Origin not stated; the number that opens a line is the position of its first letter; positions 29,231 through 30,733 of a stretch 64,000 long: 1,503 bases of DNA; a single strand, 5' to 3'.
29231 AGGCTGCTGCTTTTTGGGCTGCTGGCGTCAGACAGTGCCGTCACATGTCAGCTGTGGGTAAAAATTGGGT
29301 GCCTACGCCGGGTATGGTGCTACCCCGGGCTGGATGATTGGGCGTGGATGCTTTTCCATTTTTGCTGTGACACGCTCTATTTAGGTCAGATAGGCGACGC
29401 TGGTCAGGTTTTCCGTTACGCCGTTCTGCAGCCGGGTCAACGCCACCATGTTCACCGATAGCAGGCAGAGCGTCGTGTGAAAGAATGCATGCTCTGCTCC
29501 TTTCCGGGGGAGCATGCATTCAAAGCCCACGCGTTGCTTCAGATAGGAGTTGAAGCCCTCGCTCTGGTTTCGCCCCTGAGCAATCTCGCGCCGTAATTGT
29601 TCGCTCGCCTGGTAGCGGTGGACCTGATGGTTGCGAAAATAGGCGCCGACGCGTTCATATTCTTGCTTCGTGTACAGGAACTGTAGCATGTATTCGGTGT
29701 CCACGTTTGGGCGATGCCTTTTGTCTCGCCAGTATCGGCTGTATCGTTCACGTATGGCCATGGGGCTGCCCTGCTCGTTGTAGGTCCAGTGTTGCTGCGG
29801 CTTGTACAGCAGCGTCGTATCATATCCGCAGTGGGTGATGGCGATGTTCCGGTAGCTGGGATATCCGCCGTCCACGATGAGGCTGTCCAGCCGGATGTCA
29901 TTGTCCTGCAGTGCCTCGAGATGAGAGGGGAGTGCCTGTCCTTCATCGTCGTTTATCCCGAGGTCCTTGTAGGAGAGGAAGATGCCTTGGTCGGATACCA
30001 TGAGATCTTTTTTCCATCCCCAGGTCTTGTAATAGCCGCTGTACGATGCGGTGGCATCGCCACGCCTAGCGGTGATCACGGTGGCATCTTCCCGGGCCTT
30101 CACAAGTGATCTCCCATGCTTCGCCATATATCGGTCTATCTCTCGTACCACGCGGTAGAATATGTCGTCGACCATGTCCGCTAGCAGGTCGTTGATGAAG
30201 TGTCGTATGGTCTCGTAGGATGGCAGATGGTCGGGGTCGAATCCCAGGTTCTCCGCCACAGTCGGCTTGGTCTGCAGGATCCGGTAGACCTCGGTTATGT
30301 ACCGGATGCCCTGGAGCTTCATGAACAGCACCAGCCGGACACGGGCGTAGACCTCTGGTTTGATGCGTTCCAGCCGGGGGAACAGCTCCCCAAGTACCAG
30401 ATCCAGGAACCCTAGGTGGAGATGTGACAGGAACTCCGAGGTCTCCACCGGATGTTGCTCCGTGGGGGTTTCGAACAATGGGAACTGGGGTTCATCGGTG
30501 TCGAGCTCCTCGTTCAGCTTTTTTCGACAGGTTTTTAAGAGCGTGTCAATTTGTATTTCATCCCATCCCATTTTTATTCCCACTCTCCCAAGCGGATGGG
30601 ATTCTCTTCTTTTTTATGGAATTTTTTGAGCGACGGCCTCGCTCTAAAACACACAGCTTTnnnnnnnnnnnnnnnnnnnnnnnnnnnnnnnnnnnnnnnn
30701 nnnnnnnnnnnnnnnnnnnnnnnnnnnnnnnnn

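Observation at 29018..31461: ISH3/IS4-like insertion sequence cleanly splits nadA, with recoverable TSD and TIRs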

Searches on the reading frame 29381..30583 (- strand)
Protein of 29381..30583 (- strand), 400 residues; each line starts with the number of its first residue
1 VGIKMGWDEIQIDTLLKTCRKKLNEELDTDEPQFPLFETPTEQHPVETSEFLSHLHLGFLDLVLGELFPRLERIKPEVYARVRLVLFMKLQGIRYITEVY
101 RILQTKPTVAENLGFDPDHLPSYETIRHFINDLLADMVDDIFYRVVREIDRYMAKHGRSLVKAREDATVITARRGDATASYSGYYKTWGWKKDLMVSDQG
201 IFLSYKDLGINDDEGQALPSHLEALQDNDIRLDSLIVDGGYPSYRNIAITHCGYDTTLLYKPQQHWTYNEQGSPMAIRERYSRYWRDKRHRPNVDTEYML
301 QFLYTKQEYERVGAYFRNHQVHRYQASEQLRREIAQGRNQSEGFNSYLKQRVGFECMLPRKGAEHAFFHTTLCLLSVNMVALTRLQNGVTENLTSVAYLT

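Call 4: search_protein_families(library=pfam, proteins=[window:29381-30583:-], max_evalue=0.01)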
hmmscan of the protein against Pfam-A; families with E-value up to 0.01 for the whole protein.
window:29381-30583:- (400 aa): 1 family
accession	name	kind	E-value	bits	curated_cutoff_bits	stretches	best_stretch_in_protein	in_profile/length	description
PF05598.16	DUF772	-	6e-06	26.6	23.1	1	82-145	11-74/74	Transposase domain (DUF772)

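Call 6: search_protein_families(library=ncbifam, proteins=[window:29381-30583:-], max_evalue=1)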
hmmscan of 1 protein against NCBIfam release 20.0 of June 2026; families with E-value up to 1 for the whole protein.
window:29381-30583:- (400 aa): 2 families
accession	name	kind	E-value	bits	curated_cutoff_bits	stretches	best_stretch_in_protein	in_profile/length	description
NF033551.1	transpos_IS1182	equivalog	3.7e-07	29.4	270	1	211-383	290-486/488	IS1182 family transposase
NF033593.1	transpos_ISNCY_1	equivalog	0.038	12.7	325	1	112-172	85-142/444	ISNCY family transposase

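Call 10: find_homologous_proteins(query=window:29381-30583:-, max_evalue=0.00001)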
Query window:29381-30583:- (400 aa): 70 proteins with E <= 0.00001 among 2589 candidates.
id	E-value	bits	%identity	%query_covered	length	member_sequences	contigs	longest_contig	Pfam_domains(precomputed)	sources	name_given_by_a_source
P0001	1.9e-251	852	93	99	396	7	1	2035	-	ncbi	-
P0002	2.5e-189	647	72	99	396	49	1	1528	-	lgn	-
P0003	2.7e-188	644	71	99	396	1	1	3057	-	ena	-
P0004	4.1e-188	643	71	99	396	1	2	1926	-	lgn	-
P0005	2.2e-186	638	71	99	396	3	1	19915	-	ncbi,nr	ncbi:MAG: hypothetical protein U9O96_07750 [Candidatus Thermoplasmatota archaeon]|nr:hypothetical pr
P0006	3.3e-185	634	70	99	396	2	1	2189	-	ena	-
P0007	1.1e-184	632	70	99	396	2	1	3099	-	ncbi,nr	ncbi:MAG: hypothetical protein U9R21_04030 [Candidatus Thermoplasmatota archaeon]|nr:hypothetical pr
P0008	5.9e-182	623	69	99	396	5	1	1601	-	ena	-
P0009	2.2e-165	569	63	99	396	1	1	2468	-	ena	-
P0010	1.1e-164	566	62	99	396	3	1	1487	-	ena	-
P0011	3.1e-164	565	63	99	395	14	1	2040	-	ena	-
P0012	1.1e-147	510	85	65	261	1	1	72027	-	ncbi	-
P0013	2.1e-145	503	57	99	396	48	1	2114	-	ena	-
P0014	1.7e-143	496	56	99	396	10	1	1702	-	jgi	-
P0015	3.6e-143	495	56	99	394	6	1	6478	-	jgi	-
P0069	5.2e-59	218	36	98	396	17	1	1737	PF01609.28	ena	-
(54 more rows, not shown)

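Call 11: search_dna_similar(query=window:29381-30571:-, collection=plasmids, mode=protein, max_evalue=0.001, max_rows=30)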
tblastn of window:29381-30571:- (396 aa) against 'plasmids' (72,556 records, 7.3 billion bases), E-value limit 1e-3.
No match.

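Call 15: find_encoding_contigs(protein=P0001, flank=3000, max_places=10)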
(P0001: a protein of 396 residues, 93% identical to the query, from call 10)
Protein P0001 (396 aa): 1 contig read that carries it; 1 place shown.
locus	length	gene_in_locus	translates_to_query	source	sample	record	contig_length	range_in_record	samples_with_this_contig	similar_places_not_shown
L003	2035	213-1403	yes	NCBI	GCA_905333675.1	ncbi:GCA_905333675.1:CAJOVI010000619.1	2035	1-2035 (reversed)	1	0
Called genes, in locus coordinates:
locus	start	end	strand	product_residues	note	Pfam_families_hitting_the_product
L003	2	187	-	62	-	?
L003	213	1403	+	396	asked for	-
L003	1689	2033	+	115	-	?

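Call 18: find_related_loci(query=A1, collection=genome_contigs, flank=2500)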
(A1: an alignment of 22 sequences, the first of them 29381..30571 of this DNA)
Query A1 (396 aa) in genome_contigs; peptide patterns used: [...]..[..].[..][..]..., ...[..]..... (x = any residue, [..] = any of these).
79 stretches matched a pattern; 38 encode a relative of the query (tblastn E <= 1e-3); 38 distinct loci.
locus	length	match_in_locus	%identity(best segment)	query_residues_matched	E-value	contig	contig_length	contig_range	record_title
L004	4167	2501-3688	93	1-396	0e+0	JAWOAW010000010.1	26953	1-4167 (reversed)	MAG: Thermoplasmatota archaeon isolate BLK2-2.bin.188 k191_1061240, whole genome shotgun sequence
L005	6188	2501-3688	88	1-396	0e+0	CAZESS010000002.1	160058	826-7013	MAG TPA_asm: uncultured Thermoplasmatales archaeon isolate SRP141376_co2_183 genome assembly, contig: NODE_198_length_16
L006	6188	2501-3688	87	1-396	0e+0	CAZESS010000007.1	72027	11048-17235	MAG TPA_asm: uncultured Thermoplasmatales archaeon isolate SRP141376_co2_183 genome assembly, contig: NODE_942_length_72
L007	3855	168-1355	71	1-396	0e+0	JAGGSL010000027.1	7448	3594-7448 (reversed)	MAG: Thermoplasmata archaeon isolate AUK021 PB_MANV_021_c_000000000707, whole genome shotgun sequence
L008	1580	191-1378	71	1-396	0e+0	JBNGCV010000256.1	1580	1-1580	MAG: Kosmotogaceae bacterium isolate E05-009 bin5.fa-271, whole genome shotgun sequence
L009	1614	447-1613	57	1-389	5e-166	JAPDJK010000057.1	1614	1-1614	MAG: Thermococci archaeon isolate S5B1_HD70 c_000000015335, whole genome shotgun sequence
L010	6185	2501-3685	54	2-396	7e-148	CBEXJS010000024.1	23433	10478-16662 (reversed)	MAG TPA_asm: uncultured Thermoplasmatales archaeon isolate SRR22064146_binner123_Refined_15 genome assembly, contig: ERZ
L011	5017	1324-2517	55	1-396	1e-145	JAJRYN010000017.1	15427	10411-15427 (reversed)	MAG: archaeon isolate Dive96_bin3.341 k141_718765, whole genome shotgun sequence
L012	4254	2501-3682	50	8-396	1e-115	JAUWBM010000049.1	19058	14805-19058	MAG: Thermoplasmatota archaeon isolate CSMAG_1320 CSMAG_1320_k141_2677870_length_19058_cov_12.9683, whole genome shotgun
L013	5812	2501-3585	51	32-395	6e-114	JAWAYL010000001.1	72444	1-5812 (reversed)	MAG: Thermoplasmatota archaeon isolate ZZQ_201803_bins_43 ZZQ_201803_bins_43_scaffold_1, whole genome shotgun sequence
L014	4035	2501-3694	47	2-396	1e-111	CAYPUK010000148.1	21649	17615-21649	MAG TPA_asm: uncultured Thermoplasmatales archaeon isolate SRP067234_co1_39 genome assembly, contig: k99_446868, whole g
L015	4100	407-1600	48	2-396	2e-111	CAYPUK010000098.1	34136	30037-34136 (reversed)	MAG TPA_asm: uncultured Thermoplasmatales archaeon isolate SRP067234_co1_39 genome assembly, contig: k99_330758, whole g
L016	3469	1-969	56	74-396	9e-126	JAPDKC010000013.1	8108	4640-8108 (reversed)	MAG: archaeon isolate S5B6_HD70 c_000000001952, whole genome shotgun sequence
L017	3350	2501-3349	53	2-284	1e-101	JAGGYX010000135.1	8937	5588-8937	MAG: Thermoplasmata archaeon isolate AUK189 PB_MBMC_143_c_000000000165, whole genome shotgun sequence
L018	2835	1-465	56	242-396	2e-55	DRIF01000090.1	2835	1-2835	MAG TPA_asm: Thermoplasmatales archaeon isolate HyVt-387 HyVt-387_k295_200285, whole genome shotgun sequence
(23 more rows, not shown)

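Call 24: search_protein_families(library=pfam, alignment_id=A1, max_evalue=0.1)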
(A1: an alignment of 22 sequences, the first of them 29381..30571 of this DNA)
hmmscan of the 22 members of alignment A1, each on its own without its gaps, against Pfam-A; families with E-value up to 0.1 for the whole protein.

A. member 1, window:29381-30571:- (396 aa): 1 family
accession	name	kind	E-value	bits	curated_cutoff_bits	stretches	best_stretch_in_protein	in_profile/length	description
PF05598.16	DUF772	-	5.8e-06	26.7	23.1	1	78-141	11-74/74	Transposase domain (DUF772)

B. families by the number of members that match (of 22 scanned): 8 families
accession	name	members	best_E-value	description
PF05598.16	DUF772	14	5.8e-06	Transposase domain (DUF772)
PF01609.27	DDE_Tnp_1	4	1.6e-06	Transposase DDE domain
PF13338.12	AbiEi_4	2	0.0094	Transcriptional regulator, AbiEi antitoxin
PF15927.10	Casc1_N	2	0.026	Cancer susceptibility candidate 1 N-terminus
PF13751.12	DDE_Tnp_1_6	1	0.016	Transposase DDE domain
PF12913.13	SH3_6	1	0.017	SH3 domain (SH3b1 type)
PF05073.17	Baculo_p24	1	0.06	Baculovirus P24 capsid protein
PF13808.11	DDE_Tnp_1_assoc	1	0.061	DDE_Tnp_1-associated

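Call 25: find_homologous_proteins(query=A1, max_evalue=0.001)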
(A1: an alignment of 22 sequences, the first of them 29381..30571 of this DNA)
Query A1 (22 sequences) (396 aa, profile of the alignment): 130 proteins with E <= 0.001 among 7764 candidates; the best 120 are listed.
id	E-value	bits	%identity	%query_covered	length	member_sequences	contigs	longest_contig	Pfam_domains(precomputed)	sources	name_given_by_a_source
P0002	3.4e-199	680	72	100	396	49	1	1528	-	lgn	-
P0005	2.1e-198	678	71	100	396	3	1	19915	-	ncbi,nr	ncbi:MAG: hypothetical protein U9O96_07750 [Candidatus Thermoplasmatota archaeon]|nr:hypothetical pr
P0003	1.3e-197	675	71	100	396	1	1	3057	-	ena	-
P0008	2.5e-195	667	69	100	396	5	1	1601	-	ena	-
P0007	9.1e-195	666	70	100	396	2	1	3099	-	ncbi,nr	ncbi:MAG: hypothetical protein U9R21_04030 [Candidatus Thermoplasmatota archaeon]|nr:hypothetical pr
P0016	1.4e-194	665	56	100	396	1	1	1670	-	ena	-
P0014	1.4e-194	665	56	100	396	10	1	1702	-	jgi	-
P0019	1.6e-194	665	55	100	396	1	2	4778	-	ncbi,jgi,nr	ncbi:MAG: hypothetical protein DRN29_06715 [Thermoplasmata archaeon]|nr:MAG: hypothetical protein DR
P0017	1.3e-193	662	56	100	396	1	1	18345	-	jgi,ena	-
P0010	3.0e-193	661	62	100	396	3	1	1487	-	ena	-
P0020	5.4e-193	660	55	100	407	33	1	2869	-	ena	-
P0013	1.0e-192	659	57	100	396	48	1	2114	-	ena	-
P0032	7.6e-192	656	50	99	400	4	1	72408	-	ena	-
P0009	1.0e-191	656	63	100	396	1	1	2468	-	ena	-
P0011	2.9e-191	654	63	100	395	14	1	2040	-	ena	-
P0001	3.2e-191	654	93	100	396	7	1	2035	-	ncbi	-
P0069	1.7e-143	497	36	98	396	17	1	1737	PF01609.28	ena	-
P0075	1.1e-125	438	30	98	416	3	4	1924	PF01609.28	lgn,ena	-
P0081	2.3e-96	341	29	92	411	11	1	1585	PF01609.28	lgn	-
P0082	2.2e-95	338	31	99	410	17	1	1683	PF01609.28,PF05598.17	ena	-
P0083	2.5e-95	338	29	99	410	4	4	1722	PF01609.28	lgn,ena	-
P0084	2.7e-95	338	30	99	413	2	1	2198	PF01609.28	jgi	jgi:hypothetical protein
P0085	4.8e-95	337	31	99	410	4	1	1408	PF01609.28,PF05598.17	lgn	-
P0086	8.7e-95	336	29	99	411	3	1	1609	PF01609.28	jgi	jgi:hypothetical protein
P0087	1.8e-94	335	31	99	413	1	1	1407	PF01609.28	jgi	jgi:hypothetical protein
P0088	1.8e-94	335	29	99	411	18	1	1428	PF01609.28,PF05598.17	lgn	-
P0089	2.2e-94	335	31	99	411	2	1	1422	PF01609.28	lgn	-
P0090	5.0e-94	334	28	99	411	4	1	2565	PF01609.28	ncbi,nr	ncbi:Uncharacterised protein [uncultured archaeon]|nr:Uncharacterised protein [uncultured archaeon]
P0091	5.8e-94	334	29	92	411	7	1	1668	PF01609.28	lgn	-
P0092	1.0e-93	333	28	99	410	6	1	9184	PF01609.28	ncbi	-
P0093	1.4e-93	332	30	99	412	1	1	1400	PF01609.28,PF05598.17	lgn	-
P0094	2.2e-93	332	31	99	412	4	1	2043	PF05598.17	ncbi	-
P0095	2.2e-93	332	28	99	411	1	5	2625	PF01609.28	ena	-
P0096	4.3e-93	331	27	99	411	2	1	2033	PF01609.28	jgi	-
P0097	9.0e-93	330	30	92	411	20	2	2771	PF01609.28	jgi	jgi:hypothetical protein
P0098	9.9e-93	330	28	99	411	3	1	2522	PF01609.28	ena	-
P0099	1.8e-92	329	28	99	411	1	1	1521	PF01609.28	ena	-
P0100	2.6e-92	328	30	92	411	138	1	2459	PF01609.28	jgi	jgi:hypothetical protein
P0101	3.7e-92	328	33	92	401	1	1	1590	PF01609.28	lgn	-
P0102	3.8e-92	328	31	99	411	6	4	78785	PF01609.28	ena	-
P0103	4.3e-92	327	30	92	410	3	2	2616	PF01609.28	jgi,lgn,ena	-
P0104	5.3e-92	327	29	99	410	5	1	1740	PF01609.28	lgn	-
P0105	5.6e-92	327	30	99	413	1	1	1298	PF01609.28,PF05598.17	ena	-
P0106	6.7e-92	327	30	99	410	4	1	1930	PF01609.28,PF05598.17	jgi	jgi:hypothetical protein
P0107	8.0e-92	327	29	92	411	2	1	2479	PF01609.28,PF05598.17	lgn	-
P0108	8.8e-92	326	31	92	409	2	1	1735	PF01609.28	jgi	jgi:hypothetical protein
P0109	9.6e-92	326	29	99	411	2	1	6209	PF01609.28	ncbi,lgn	-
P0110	1.7e-91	326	30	99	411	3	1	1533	PF01609.28,PF05598.17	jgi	-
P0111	1.8e-91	325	30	99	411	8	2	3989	PF05598.17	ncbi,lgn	-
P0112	4.5e-91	324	31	99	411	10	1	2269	PF01609.28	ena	-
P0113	4.7e-91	324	31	92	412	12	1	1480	PF05598.17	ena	-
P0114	5.9e-91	324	30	99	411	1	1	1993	PF01609.28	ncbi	-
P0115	9.9e-91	323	30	99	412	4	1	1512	PF01609.28,PF05598.17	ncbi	-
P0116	1.3e-90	323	30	99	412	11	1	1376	PF05598.17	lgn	-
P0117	6.9e-90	320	31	92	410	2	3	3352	PF01609.28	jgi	jgi:hypothetical protein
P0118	1.4e-89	319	28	99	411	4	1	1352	PF01609.28,PF05598.17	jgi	jgi:hypothetical protein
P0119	2.9e-89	318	30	99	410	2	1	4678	PF01609.28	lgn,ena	-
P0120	2.9e-89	318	29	92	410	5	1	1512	PF01609.28,PF05598.17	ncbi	-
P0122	1.1e-87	313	31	92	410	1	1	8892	PF01609.28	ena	-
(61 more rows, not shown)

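Call 37: find_encoding_contigs(protein=window:29381-30571:-, flank=3000, max_places=10)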
Protein window:29381-30571:- (396 aa): no gene with exactly this product is on record in the collection.

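Call 38: find_encoding_contigs(protein=window:29381-30583:-, flank=3000, max_places=10)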
Protein window:29381-30583:- (400 aa): no gene with exactly this product is on record in the collection.

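Call 39: list_cluster_members(proteins=[P0001, P0123])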
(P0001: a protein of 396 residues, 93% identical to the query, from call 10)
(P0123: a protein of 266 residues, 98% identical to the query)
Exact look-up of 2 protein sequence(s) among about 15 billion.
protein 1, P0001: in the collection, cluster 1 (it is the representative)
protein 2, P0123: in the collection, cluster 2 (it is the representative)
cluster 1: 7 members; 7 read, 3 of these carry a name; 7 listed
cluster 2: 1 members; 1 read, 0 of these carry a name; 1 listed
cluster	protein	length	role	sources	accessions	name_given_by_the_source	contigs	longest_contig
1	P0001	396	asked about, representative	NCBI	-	-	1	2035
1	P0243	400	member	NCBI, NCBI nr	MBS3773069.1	MAG: hypothetical protein KGY55_02595 [Candidatus Thermoplasmatota archaeon] | hypothetical protein [Candidatus Thermoplasmatota archaeon]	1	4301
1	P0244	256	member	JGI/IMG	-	hypothetical protein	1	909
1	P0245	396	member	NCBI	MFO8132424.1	MAG: transposase [Thermoplasmatota archaeon]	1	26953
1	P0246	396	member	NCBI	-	-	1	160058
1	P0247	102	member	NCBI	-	-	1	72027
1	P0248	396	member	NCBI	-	-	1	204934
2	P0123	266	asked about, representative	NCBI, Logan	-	-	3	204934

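Call 41: find_encoding_contigs(protein=P0248, flank=10000, max_places=6)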
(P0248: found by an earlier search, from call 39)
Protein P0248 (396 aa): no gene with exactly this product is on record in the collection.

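Call 48: search_solved_structures(query=A1, max_evalue=1)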
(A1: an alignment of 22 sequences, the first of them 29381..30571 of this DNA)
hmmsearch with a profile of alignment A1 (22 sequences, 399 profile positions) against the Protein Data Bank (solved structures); distinct sequences matched with E-value up to 1: 5.
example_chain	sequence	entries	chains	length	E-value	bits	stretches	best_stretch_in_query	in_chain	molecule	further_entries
4qfh_A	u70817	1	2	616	0.00026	23.5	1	42-118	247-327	Glucose-6-phosphate isomerase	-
2o2c_A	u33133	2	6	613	0.061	15.7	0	42-118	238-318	Glucose-6-phosphate isomerase, glycosomal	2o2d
4blf_A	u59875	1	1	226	0.32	13.3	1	198-326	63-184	SINGLE-STRAND DNA-BINDING PROTEIN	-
9hjm_I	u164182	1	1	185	0.42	12.9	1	169-244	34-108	Peptidyl-prolyl cis-trans isomerase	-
4dwn_A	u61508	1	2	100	0.55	12.5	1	5-54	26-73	Bcl10-interacting CARD protein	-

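Call 55: predict_structure(alignment_id=A1)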
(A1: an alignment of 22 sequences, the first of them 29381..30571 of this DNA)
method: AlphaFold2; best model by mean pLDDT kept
length: 396 residues; sequences in the alignment: 22
mean_pLDDT: 88.8   pTM: 0.84
mean pLDDT of the five models: 88.8, 88.6, 88.3, 88.0, 87.1
residues with pLDDT >= 90: 267; 70-90: 99; 50-70: 21; < 50: 9
segments of 3 or more residues with pLDDT < 50: 1-3, 27-30
pLDDT, mean of each block of 10 residues (from residue 1): 60 70 57 75 89 94 90 96 91 95 95 95 93 93 94 89 90 93 94 92 94 93 92 89 96 91 91 96 93 97 97 94 92 81 80 87 94 94 87 56
secondary structure, 60 per line:
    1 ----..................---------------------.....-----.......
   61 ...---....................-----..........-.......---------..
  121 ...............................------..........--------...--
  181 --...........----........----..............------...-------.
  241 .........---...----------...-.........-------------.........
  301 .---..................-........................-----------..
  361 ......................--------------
elements in order: H5-22 H44-48 H54-63 H67-86 H92-101 H103-109 H119-151 E158-167 E176-178 E183-193 E198-205 H210-223 E230-232 H240-249 E253-255 H270-278 H292-301 H305-322 H324-347 H359-382
